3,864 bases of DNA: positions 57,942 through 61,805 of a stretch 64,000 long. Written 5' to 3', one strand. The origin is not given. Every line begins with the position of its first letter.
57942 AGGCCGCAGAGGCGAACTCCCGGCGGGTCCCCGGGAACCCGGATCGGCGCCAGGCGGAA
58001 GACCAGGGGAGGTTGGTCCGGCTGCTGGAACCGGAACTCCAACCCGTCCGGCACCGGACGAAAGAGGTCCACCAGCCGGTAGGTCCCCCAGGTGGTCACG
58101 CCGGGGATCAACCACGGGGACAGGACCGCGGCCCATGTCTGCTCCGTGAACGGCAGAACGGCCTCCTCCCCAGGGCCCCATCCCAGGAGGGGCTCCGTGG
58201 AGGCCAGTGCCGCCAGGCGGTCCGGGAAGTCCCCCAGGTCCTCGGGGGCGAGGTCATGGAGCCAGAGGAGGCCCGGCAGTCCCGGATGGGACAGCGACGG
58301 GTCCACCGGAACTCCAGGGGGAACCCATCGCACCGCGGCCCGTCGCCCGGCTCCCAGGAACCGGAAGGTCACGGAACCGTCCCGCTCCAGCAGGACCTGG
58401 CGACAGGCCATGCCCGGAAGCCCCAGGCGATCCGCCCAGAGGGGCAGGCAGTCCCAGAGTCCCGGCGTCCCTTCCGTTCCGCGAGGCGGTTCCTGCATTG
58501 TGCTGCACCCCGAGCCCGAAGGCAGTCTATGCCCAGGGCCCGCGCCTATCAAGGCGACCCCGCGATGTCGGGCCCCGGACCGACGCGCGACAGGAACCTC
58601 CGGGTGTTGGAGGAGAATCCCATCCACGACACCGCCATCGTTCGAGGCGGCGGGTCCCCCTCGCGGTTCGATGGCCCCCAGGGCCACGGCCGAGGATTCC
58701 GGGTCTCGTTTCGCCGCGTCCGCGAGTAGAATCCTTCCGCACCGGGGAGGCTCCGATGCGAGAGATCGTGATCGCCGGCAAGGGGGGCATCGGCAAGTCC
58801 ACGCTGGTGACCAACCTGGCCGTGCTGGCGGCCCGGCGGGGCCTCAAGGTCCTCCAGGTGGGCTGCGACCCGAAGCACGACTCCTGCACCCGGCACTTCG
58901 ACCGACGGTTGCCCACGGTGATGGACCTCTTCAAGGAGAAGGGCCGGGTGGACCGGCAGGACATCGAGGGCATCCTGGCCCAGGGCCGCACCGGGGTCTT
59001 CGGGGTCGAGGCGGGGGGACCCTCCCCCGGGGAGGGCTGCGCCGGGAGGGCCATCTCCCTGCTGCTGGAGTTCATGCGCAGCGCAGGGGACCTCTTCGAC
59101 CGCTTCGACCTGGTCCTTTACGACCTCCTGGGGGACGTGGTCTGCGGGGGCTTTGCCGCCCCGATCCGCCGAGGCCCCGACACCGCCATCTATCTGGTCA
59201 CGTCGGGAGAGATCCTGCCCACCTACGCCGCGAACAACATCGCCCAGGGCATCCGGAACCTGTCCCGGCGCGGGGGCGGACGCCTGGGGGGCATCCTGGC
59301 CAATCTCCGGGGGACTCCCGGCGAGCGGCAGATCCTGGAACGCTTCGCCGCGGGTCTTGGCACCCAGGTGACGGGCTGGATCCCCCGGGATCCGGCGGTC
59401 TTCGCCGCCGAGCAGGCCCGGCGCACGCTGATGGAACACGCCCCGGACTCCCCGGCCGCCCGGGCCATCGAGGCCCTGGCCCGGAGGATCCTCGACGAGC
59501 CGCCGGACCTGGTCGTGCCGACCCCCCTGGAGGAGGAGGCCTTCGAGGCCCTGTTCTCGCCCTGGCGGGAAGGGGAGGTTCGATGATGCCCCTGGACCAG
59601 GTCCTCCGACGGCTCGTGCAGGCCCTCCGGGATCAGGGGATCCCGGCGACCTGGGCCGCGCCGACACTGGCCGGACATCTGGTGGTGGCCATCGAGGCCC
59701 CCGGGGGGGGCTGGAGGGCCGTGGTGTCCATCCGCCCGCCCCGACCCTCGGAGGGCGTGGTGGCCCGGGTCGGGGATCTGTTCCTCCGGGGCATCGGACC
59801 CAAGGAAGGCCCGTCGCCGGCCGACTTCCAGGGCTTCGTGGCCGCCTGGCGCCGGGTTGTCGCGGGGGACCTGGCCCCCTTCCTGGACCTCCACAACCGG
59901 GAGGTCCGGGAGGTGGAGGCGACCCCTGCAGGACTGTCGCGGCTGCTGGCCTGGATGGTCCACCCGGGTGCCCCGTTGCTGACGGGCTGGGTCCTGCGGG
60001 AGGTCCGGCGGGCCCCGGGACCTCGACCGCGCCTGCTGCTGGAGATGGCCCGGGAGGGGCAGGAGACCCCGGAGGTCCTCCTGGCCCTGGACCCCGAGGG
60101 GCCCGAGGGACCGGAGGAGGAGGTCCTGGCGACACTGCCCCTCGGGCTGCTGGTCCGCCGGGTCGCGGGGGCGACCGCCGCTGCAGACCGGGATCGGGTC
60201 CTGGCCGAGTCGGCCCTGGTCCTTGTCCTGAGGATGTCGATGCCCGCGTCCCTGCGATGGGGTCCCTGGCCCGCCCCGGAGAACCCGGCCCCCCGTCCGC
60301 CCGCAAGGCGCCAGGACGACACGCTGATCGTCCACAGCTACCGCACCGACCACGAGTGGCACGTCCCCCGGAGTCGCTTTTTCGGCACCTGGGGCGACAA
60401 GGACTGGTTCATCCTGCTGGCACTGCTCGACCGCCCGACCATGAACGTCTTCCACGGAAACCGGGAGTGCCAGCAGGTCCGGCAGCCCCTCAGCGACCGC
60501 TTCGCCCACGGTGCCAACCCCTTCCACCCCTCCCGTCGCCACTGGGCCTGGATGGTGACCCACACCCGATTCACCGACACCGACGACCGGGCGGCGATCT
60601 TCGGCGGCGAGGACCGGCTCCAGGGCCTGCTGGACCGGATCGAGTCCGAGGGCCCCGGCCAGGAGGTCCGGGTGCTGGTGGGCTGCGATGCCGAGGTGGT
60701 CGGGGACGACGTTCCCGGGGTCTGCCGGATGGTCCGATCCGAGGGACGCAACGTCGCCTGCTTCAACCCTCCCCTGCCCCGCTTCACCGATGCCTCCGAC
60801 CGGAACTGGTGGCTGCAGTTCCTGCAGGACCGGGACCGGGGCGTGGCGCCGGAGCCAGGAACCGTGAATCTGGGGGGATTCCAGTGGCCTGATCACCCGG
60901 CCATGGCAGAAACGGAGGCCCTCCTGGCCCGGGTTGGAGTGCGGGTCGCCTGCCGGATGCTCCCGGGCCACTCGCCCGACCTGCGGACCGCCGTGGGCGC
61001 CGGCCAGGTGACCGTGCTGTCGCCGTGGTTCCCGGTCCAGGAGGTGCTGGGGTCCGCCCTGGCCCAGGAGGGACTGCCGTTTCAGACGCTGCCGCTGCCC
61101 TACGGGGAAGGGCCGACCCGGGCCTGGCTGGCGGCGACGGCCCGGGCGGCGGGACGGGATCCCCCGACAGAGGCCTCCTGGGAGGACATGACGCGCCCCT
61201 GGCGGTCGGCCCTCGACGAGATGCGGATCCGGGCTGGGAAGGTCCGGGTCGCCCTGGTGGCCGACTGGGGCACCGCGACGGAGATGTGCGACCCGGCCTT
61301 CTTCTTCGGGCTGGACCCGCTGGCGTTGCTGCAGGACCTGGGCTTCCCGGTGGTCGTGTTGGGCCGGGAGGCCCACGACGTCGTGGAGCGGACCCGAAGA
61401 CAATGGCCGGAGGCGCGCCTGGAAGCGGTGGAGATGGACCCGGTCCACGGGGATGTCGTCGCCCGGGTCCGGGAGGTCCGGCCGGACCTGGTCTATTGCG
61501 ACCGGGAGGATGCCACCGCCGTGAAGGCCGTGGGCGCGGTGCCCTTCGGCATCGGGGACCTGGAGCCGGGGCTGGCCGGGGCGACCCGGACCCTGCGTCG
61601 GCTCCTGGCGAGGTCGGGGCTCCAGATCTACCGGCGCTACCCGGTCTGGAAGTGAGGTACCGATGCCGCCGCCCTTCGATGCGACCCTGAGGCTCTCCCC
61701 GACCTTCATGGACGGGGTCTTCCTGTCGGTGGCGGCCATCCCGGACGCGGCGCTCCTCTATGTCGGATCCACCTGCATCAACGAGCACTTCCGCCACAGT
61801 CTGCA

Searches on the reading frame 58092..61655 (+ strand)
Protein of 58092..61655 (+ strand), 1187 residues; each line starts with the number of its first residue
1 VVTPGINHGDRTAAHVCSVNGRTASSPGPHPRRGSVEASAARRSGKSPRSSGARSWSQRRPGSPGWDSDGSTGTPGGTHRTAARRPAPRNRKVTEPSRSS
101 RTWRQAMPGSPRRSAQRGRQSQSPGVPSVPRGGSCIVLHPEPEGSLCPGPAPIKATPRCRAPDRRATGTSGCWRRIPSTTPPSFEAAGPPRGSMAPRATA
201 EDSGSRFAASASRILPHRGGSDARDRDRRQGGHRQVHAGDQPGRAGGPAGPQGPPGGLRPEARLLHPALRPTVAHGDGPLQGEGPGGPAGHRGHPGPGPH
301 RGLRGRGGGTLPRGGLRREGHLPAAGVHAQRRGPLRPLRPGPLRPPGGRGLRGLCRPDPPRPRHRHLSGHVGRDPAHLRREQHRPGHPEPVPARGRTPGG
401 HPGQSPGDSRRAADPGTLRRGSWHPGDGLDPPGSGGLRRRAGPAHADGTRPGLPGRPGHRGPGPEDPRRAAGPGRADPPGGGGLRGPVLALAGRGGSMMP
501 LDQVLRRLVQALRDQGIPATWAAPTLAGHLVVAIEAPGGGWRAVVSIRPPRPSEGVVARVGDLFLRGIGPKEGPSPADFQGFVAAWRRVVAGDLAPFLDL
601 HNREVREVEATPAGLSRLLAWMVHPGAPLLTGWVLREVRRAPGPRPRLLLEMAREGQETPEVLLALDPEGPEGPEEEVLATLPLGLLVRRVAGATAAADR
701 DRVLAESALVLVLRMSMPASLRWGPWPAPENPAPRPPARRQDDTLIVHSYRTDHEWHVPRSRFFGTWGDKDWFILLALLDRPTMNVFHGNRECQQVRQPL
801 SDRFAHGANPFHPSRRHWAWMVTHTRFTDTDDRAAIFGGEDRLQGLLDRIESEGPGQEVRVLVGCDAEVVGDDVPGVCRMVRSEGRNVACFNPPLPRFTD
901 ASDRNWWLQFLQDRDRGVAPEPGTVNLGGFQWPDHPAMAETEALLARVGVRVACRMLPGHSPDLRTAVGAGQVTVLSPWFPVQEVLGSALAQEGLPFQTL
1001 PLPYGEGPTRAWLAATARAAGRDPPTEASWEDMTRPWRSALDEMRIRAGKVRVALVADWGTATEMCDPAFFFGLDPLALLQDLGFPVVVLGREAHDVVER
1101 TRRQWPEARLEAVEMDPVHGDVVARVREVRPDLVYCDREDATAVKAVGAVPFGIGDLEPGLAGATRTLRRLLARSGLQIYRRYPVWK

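Call 25: search_protein_families(library=pfam, proteins=[window:58092-61655:+], max_evalue=0.01)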
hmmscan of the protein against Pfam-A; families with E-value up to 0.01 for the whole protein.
window:58092-61655:+ (1187 aa): 1 family
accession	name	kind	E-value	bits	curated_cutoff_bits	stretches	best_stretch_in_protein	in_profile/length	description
PF00148.24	Oxidored_nitro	-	7.3e-20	71.6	28.6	1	784-1135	17-347/399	Nitrogenase component 1 type Oxidoreductase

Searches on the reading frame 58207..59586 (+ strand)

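Call 25: search_protein_families(library=pfam, proteins=[window:58207-59586:+], max_evalue=0.01)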
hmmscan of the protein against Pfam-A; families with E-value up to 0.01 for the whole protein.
window:58207-59586:+ (459 aa): 11 families
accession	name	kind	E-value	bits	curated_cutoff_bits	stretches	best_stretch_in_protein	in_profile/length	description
PF00142.24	Fer4_NifH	-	1.3e-78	264.7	25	1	185-451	1-266/271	4Fe-4S iron sulfur cluster binding proteins, NifH/frxC family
PF01656.29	CbiA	-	8.8e-11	42.3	25.4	1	187-403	2-120/125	CobQ/CobB/MinD/ParA nucleotide binding domain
PF10609.15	ParA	-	1e-07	32.1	27.1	1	187-215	7-35/246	NUBPL iron-transfer P-loop NTPase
PF13614.12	AAA_31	-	1.7e-06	28.5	27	1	189-228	7-46/177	AAA domain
PF02374.21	ArsA_ATPase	-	2.9e-06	27.2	24.3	1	184-225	1-42/305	Anion-transporting ATPase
PF13191.12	AAA_16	-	0.00029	21.8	32.6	1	179-231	21-73/167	AAA ATPase domain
PF13481.12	AAA_25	-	0.00041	20.5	27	0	187-217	36-65/195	AAA domain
PF09140.17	MipZ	-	0.00041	20.2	20.7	1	188-237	4-54/262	ATPase MipZ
PF05729.18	NACHT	-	0.0038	17.5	26.7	1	186-214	2-30/167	NACHT domain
PF03308.22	MeaB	-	0.0058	16.1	23.1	1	186-223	35-72/273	Methylmalonyl Co-A mutase-associated GTPase MeaB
PF20720.3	nSTAND3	-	0.0077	16.4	27.2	0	187-223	20-55/155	Novel STAND NTPase 3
